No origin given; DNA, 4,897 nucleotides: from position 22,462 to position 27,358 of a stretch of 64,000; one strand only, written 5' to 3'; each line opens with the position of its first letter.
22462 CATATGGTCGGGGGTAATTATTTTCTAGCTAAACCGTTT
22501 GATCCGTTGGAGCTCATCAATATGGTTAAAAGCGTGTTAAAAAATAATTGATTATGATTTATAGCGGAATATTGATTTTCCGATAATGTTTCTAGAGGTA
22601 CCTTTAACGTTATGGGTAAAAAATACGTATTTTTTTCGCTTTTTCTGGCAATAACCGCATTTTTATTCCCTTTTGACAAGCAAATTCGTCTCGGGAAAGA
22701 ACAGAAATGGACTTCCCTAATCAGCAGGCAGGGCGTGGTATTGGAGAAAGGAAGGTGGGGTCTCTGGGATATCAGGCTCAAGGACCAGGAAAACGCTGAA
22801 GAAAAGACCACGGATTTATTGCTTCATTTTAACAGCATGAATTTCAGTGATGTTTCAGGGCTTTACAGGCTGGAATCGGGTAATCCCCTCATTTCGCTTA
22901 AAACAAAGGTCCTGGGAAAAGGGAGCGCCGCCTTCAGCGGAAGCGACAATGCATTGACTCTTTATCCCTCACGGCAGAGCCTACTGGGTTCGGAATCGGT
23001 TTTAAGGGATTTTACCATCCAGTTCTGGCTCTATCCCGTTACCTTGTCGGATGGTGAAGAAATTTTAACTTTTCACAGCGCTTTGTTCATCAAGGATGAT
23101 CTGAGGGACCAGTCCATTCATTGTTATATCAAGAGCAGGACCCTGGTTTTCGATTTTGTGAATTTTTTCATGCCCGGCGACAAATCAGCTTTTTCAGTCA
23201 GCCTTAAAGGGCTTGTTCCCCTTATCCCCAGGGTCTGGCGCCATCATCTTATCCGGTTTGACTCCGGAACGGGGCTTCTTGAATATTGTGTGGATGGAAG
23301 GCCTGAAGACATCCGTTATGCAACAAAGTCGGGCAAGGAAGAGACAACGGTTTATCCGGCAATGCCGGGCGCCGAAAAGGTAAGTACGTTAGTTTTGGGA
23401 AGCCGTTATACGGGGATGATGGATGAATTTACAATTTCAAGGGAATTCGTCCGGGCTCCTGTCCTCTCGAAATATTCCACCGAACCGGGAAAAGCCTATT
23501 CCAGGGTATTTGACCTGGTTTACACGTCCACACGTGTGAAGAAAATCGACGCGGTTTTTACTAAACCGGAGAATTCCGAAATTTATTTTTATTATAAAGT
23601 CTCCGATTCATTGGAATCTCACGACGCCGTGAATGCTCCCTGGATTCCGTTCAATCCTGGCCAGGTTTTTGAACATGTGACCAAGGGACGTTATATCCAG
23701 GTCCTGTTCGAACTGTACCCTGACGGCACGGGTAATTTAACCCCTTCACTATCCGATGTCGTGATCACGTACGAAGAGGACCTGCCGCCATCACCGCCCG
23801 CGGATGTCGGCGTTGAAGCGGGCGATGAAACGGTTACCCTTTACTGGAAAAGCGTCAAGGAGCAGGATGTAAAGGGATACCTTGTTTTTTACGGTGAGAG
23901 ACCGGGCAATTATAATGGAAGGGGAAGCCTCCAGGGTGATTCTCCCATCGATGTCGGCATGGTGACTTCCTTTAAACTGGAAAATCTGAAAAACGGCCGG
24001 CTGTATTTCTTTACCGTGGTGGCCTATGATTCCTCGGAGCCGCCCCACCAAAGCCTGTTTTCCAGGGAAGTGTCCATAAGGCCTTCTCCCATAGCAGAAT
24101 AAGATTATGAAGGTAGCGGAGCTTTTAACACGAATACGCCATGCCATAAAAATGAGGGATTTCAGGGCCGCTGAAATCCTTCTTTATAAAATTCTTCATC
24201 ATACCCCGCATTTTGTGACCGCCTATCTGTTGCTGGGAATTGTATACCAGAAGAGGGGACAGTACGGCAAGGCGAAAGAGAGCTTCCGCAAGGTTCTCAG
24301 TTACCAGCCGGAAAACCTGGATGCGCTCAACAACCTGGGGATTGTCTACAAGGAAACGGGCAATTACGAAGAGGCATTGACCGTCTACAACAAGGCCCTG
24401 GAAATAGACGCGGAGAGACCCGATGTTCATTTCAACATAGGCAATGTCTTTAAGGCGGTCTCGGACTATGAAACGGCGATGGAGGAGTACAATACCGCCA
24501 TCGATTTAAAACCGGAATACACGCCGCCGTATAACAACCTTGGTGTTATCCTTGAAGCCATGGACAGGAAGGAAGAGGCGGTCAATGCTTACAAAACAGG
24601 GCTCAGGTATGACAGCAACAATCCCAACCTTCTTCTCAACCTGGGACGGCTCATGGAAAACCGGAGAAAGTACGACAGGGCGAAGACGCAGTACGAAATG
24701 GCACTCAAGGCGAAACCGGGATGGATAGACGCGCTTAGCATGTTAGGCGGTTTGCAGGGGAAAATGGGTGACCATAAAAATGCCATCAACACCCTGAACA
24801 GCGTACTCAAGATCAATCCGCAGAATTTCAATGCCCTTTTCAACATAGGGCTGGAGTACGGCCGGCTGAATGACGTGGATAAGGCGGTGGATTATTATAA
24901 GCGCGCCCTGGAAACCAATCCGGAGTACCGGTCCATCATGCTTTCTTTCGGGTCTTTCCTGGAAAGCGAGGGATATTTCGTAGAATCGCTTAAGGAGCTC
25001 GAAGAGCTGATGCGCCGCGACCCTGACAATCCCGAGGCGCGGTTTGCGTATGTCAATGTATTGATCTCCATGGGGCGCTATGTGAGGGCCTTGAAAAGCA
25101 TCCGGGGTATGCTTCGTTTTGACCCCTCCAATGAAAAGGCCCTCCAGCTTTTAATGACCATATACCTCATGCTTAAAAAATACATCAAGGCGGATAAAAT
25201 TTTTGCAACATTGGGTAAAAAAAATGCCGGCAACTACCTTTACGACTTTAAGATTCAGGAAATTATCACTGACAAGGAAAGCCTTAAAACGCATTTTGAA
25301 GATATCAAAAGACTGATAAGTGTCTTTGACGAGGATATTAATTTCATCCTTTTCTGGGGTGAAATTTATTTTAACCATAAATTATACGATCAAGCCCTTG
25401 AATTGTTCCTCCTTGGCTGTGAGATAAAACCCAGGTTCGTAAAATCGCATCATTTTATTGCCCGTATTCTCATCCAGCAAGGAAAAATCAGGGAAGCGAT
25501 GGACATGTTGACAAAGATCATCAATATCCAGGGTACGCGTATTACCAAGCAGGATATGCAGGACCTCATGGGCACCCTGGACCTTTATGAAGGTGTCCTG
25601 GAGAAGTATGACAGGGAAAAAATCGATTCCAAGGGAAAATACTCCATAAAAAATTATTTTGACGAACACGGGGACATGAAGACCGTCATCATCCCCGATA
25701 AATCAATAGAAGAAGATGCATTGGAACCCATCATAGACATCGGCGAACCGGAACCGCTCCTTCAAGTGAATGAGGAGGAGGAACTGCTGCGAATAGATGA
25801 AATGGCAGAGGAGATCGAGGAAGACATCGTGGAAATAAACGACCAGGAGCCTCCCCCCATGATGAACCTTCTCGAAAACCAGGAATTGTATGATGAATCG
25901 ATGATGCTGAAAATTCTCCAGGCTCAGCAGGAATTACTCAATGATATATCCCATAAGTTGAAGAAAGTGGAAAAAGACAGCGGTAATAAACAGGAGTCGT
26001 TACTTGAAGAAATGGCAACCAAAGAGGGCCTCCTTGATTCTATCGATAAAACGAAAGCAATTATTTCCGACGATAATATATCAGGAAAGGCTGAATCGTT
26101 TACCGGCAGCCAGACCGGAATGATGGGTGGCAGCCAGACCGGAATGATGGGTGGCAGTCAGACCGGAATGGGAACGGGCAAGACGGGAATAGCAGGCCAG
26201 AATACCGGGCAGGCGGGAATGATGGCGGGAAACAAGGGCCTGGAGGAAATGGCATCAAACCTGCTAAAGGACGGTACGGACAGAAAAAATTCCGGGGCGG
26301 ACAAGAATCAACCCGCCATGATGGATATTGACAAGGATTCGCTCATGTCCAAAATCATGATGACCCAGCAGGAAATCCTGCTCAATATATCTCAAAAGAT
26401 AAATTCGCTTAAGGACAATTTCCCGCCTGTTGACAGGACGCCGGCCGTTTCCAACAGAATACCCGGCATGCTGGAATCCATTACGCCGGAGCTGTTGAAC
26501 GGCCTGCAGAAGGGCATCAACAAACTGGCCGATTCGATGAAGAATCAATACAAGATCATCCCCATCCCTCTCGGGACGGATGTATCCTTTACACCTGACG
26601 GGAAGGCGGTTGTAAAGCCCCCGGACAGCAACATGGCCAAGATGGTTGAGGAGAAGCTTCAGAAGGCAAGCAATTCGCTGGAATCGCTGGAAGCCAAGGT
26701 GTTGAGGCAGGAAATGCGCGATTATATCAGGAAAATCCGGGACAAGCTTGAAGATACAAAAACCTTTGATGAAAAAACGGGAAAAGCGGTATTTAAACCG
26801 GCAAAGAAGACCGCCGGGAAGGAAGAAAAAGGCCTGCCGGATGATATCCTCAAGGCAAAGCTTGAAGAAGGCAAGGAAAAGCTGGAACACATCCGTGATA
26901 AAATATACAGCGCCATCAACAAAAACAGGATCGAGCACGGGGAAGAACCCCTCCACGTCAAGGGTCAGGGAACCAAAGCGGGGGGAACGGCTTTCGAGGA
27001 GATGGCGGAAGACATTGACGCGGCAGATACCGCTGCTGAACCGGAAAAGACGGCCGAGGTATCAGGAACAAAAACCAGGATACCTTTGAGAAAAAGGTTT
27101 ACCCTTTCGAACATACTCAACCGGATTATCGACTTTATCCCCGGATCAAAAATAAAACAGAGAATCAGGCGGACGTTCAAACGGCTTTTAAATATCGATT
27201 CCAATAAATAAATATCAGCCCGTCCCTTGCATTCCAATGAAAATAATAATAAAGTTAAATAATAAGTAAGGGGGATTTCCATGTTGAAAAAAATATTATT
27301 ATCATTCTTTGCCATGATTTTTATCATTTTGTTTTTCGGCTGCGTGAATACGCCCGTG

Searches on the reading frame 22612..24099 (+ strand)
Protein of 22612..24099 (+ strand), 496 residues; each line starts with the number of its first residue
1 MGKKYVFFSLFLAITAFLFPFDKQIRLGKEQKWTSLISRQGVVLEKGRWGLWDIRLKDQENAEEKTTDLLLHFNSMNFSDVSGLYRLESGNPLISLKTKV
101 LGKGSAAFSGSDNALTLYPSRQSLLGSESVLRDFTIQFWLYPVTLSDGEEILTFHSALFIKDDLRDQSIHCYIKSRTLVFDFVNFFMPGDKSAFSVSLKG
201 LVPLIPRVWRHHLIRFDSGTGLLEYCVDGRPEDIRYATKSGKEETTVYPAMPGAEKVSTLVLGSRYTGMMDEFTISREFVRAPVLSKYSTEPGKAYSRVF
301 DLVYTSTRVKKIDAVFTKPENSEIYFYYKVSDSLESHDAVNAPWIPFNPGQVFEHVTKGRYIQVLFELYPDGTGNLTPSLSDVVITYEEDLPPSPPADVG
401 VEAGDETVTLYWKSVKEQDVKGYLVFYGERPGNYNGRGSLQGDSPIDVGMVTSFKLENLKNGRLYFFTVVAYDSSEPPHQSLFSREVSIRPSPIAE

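Call 3: search_protein_families(library=pfam, proteins=[window:22612-24099:+], max_evalue=1)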
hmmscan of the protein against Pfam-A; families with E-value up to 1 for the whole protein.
window:22612-24099:+ (496 aa): 4 families
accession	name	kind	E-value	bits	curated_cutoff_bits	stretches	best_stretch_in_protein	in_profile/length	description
PF00041.27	fn3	-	6e-07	30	25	1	394-475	1-72/84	Fibronectin type III domain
PF13385.13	Laminin_G_3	-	1.3e-05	25.8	27.6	1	131-276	16-141/151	Concanavalin A-like lectin/glucanases superfamily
PF16656.11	Pur_ac_phosph_N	-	0.0082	17.1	30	1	405-474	12-83/93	Purple acid Phosphatase, N-terminal domain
PF25523.1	Ig_RIMBP2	-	0.097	13.1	27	1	392-427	2-47/105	RIMBP2-like, immunoglobulin-like domain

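Call 4: search_protein_families(library=ncbifam, proteins=[window:22612-24099:+], max_evalue=1)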
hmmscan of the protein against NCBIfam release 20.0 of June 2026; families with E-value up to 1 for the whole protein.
window:22612-24099:+ (496 aa): 1 family
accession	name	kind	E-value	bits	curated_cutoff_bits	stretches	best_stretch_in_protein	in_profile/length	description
TIGR03000.1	plancto_dom_1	domain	0.15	12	43.1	1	447-475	24-53/75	TIGR03000 domain-containing protein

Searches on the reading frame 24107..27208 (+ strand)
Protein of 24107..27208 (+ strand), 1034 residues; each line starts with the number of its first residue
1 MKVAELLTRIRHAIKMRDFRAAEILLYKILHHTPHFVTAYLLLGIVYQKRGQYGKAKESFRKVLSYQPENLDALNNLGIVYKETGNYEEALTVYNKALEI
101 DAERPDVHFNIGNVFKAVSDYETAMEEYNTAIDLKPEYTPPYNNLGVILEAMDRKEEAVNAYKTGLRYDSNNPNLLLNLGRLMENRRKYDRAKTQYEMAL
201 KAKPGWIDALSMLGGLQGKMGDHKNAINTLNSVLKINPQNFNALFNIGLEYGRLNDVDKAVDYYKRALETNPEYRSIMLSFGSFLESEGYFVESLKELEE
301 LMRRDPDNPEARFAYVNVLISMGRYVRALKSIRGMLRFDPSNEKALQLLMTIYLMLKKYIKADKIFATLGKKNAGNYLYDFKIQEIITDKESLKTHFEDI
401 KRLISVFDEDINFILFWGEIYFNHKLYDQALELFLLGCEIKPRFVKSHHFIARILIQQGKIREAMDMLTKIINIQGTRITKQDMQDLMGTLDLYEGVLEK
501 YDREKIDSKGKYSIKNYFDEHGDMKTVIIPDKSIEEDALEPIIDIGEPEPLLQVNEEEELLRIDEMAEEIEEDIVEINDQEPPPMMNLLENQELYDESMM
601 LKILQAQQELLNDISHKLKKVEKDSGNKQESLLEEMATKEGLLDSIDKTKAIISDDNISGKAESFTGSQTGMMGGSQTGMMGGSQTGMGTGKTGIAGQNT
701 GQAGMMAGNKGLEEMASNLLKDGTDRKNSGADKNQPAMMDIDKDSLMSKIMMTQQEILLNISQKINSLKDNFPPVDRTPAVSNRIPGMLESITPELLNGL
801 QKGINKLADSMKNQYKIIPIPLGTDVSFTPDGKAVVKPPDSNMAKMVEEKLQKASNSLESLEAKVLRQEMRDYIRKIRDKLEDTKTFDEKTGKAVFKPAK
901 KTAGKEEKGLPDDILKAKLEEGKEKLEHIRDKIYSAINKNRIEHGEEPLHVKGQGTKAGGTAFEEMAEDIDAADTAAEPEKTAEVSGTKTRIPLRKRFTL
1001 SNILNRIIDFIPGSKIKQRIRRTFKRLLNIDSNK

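Call 3: search_protein_families(library=pfam, proteins=[window:24107-27208:+], max_evalue=1)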
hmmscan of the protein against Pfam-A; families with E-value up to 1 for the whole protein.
window:24107-27208:+ (1034 aa): 44 families (the best 25 are shown)
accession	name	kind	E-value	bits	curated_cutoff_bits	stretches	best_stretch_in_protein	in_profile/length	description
PF07719.23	TPR_2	-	2.8e-52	171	27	6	72-101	2-31/34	Tetratricopeptide repeat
PF00515.34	TPR_1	-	3.2e-51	169.6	27.8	6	242-274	2-34/34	Tetratricopeptide repeat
PF13181.12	TPR_8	-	7.5e-50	163.3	25.7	7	72-103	2-33/34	Tetratricopeptide repeat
PF13414.12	TPR_11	-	6.9e-45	150.9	26.8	5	80-116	3-39/42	TPR repeat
PF14559.12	TPR_19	-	1.5e-43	147.4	25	9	50-108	4-62/68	Tetratricopeptide repeat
PF13431.12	TPR_17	-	3.3e-39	130.3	24.4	7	60-91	2-33/34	Tetratricopeptide repeat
PF13428.12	TPR_14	-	6e-32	107.3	23.5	5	72-111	2-41/44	Tetratricopeptide repeat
PF13424.12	TPR_12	-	2e-31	108.5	30.1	4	38-101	4-75/77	Tetratricopeptide repeat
PF13432.12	TPR_16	-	1.1e-29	102.9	32.7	5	41-104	1-64/65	Tetratricopeptide repeat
PF13176.12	TPR_7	-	1.9e-24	84.1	27.9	3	73-106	1-34/36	Tetratricopeptide repeat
PF13174.12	TPR_6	-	7.7e-22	76.8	26.3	4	39-69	2-32/33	Tetratricopeptide repeat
PF12895.13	ANAPC3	-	2.5e-21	76.2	27.2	4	17-96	3-81/82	Anaphase-promoting complex, cyclosome, subunit 3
PF23914.1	TPR_CcmH_CycH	-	4.7e-20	72.4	42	4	145-240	56-154/158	Cytochrome c-type biogenesis protein H TPR domain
PF13374.12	TPR_10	-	9.6e-17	60.8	27.5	2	71-100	2-31/42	Tetratricopeptide repeat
PF13371.12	TPR_9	-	4e-15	56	35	3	14-73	6-65/73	Tetratricopeptide repeat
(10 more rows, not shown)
